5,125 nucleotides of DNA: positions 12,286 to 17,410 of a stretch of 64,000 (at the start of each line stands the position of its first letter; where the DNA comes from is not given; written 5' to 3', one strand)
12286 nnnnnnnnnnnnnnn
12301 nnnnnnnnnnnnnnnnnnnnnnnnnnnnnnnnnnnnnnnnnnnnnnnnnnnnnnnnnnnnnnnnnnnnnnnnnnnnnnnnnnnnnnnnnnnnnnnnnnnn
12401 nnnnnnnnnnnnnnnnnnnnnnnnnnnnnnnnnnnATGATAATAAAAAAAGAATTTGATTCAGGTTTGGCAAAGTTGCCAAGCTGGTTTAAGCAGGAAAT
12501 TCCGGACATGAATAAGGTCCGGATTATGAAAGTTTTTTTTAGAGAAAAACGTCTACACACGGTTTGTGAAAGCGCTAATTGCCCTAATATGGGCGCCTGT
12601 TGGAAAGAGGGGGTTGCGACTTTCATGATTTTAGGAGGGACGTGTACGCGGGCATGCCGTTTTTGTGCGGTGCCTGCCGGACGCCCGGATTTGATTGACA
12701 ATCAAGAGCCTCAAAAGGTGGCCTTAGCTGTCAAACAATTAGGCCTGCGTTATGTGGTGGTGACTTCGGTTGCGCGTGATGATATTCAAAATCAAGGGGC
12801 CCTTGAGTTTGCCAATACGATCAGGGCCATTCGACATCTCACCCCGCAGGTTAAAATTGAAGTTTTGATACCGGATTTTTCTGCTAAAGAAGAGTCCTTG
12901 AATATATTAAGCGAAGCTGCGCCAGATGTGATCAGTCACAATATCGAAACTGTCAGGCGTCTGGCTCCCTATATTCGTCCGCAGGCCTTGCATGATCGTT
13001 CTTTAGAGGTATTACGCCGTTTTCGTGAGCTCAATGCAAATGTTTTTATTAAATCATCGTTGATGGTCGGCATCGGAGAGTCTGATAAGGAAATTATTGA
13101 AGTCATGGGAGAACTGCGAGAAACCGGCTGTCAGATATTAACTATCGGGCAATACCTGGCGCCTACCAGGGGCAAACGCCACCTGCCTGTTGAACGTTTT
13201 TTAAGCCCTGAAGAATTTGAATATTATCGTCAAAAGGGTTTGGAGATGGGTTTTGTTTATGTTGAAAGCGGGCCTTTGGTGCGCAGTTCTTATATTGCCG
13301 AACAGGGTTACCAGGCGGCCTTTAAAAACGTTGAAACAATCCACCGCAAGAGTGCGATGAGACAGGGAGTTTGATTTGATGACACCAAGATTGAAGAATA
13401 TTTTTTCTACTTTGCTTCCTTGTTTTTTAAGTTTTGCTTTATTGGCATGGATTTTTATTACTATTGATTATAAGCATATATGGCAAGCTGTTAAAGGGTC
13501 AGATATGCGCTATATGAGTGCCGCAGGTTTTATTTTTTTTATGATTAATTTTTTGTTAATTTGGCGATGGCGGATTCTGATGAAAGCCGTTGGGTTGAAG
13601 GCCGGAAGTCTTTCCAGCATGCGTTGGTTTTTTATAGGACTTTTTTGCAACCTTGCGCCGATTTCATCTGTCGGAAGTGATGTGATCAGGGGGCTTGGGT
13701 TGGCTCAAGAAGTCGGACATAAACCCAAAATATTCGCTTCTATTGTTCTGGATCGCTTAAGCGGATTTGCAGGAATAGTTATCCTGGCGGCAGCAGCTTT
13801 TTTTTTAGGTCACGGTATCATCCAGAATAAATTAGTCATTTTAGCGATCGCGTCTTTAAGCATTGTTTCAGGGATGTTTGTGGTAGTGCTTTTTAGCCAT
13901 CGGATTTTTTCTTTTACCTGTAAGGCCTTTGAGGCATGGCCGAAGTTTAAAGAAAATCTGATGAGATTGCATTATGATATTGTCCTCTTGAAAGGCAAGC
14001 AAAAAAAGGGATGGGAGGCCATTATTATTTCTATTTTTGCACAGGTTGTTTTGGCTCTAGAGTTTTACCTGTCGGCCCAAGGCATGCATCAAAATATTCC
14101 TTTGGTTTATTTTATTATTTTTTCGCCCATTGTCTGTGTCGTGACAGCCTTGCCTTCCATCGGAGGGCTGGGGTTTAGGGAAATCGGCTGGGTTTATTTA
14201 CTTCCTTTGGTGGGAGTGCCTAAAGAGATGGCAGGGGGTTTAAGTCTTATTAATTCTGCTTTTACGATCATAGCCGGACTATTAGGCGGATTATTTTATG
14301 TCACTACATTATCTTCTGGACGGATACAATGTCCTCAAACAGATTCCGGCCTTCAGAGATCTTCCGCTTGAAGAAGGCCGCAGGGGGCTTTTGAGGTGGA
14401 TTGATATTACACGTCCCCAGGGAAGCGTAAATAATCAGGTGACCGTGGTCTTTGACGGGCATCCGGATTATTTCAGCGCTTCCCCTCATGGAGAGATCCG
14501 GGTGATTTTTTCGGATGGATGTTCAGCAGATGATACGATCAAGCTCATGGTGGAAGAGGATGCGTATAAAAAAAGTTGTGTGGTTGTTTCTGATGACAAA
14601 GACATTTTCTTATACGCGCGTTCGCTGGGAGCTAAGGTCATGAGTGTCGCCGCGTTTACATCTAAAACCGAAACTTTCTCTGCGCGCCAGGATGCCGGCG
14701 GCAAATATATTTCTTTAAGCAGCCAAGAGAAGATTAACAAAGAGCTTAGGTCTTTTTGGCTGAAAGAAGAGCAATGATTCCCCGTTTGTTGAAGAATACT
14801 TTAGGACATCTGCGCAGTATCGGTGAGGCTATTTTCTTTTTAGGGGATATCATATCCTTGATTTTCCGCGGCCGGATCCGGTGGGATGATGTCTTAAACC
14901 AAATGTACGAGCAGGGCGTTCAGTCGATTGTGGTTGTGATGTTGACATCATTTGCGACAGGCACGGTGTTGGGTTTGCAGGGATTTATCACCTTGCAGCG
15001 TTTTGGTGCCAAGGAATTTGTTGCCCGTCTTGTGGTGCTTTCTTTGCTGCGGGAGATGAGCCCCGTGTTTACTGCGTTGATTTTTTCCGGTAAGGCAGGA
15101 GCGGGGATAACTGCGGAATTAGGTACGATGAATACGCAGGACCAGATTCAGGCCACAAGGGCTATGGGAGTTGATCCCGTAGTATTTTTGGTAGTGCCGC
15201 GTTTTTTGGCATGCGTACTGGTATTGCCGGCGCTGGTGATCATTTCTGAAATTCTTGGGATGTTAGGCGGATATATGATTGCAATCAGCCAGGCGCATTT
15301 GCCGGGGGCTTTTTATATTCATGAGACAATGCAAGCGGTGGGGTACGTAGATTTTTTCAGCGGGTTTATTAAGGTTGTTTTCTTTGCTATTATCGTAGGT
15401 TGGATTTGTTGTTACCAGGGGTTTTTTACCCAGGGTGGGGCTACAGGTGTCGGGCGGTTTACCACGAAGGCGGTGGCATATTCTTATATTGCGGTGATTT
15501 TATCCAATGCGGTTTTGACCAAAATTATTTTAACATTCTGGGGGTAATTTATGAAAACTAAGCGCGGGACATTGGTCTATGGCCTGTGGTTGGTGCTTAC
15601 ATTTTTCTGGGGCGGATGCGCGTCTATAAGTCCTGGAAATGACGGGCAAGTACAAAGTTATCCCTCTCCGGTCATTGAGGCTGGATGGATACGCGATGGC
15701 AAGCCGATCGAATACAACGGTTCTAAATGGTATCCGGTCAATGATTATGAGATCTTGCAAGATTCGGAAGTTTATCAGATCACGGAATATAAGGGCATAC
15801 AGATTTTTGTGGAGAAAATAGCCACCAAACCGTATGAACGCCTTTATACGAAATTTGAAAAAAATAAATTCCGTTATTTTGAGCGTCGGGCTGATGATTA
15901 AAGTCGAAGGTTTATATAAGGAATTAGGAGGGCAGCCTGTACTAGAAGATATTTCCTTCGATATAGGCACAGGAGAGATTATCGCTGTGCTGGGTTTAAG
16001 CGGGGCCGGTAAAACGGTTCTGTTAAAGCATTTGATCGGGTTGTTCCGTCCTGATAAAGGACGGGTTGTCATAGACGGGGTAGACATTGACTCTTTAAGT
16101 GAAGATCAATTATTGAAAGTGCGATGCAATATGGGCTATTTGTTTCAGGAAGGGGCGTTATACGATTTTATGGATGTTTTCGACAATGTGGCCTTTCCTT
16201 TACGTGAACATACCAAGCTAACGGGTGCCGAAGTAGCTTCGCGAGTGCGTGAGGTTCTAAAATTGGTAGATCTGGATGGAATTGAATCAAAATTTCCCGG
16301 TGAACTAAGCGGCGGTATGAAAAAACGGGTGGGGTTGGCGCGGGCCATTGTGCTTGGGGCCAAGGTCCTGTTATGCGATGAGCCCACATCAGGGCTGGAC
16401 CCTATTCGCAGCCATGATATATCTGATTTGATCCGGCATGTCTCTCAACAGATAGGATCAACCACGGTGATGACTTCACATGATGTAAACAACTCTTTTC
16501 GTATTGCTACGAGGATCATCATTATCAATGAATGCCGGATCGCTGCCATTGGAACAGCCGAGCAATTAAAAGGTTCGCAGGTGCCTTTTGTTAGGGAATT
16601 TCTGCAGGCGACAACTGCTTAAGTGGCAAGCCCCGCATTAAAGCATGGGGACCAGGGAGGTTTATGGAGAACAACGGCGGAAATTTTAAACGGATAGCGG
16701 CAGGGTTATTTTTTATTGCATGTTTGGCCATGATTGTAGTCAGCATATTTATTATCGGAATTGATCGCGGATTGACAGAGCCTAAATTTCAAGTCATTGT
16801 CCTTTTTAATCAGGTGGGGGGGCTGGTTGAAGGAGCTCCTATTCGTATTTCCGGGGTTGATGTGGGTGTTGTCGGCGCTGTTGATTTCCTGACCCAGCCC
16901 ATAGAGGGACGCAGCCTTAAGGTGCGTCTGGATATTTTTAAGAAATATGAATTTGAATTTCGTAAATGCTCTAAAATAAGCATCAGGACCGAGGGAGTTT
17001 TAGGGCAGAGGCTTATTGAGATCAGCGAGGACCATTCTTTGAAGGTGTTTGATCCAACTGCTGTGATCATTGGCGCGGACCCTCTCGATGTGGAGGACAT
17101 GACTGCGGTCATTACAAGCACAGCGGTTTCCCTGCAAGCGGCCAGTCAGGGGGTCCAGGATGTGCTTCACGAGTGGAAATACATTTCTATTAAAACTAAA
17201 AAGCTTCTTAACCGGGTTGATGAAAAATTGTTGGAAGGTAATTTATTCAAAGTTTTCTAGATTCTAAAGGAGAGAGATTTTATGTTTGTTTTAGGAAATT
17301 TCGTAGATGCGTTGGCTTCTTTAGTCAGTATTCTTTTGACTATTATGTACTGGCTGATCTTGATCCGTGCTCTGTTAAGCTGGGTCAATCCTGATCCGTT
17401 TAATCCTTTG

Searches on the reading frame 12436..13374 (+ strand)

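Call 19: search_protein_families(library=pfam, proteins=[window:12436-13374:+], max_evalue=0.0001)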
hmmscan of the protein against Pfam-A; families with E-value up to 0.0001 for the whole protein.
window:12436-13374:+ (312 aa): 2 families
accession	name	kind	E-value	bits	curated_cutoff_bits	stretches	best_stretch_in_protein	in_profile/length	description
PF04055.27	Radical_SAM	-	7.4e-19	69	29.5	1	65-224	2-163/166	Radical SAM superfamily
PF16881.10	LIAS_N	-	1e-05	26.4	27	1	12-49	59-96/96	N-terminal domain of lipoyl synthase of Radical_SAM family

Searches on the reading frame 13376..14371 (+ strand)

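Call 19: search_protein_families(library=pfam, proteins=[window:13376-14371:+], max_evalue=0.0001)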
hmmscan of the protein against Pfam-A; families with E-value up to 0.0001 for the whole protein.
window:13376-14371:+ (331 aa): 1 family
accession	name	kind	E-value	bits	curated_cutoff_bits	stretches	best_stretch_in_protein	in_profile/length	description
PF03706.18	LPG_synthase_TM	-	5.6e-30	105.3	33.4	1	14-304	3-301/302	Lysylphosphatidylglycerol synthase TM region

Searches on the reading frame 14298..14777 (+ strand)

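Call 20: search_protein_families(library=pfam, proteins=[window:14298-14777:+], max_evalue=0.0001)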
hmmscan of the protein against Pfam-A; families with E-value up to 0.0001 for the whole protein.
window:14298-14777:+ (159 aa): 1 family
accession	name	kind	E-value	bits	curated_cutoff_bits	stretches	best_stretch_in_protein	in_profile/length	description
PF05991.17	NYN_YacP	-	1.6e-16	61.1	24.6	1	6-150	2-153/166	YacP-like NYN domain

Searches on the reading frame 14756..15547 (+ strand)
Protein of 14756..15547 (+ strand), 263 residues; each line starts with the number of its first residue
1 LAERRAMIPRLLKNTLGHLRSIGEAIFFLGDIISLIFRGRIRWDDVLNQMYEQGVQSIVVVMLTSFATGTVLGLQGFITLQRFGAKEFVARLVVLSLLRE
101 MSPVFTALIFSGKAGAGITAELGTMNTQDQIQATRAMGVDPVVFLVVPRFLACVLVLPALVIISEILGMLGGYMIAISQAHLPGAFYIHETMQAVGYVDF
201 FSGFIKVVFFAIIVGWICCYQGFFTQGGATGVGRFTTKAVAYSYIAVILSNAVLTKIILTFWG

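Call 20: search_protein_families(library=pfam, proteins=[window:14756-15547:+], max_evalue=0.0001)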
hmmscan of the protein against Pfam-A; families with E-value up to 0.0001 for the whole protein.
window:14756-15547:+ (263 aa): 1 family
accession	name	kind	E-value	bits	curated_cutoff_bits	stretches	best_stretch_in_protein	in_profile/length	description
PF02405.21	MlaE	-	5e-71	239.1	22.5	1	47-256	2-211/212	Permease MlaE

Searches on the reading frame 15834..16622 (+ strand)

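Call 20: search_protein_families(library=pfam, proteins=[window:15834-16622:+], max_evalue=0.0001)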
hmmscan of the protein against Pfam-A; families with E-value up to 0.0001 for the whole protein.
window:15834-16622:+ (262 aa): 2 families
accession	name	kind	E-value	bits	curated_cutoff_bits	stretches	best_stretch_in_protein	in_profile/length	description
PF00005.33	ABC_tran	-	1.4e-32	113.6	25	1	37-186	1-137/137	ABC transporter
PF13304.12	AAA_21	-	6.1e-05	23.7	27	0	157-218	237-300/304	AAA domain, putative AbiEii toxin, Type IV TA system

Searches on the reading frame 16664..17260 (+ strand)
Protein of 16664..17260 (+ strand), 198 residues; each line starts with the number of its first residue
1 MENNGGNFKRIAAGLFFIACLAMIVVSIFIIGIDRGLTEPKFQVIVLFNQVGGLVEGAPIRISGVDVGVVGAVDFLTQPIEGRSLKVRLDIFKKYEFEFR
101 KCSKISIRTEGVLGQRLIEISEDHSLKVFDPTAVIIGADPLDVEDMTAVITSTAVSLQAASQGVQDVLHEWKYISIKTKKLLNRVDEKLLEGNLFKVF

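Call 20: search_protein_families(library=pfam, proteins=[window:16664-17260:+], max_evalue=0.0001)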
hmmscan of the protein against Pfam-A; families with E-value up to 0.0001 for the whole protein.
window:16664-17260:+ (198 aa): 1 family
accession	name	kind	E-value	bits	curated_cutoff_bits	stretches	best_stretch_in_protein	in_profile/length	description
PF02470.25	MlaD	-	2.5e-15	56.9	25.1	1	43-121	4-79/81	MlaD protein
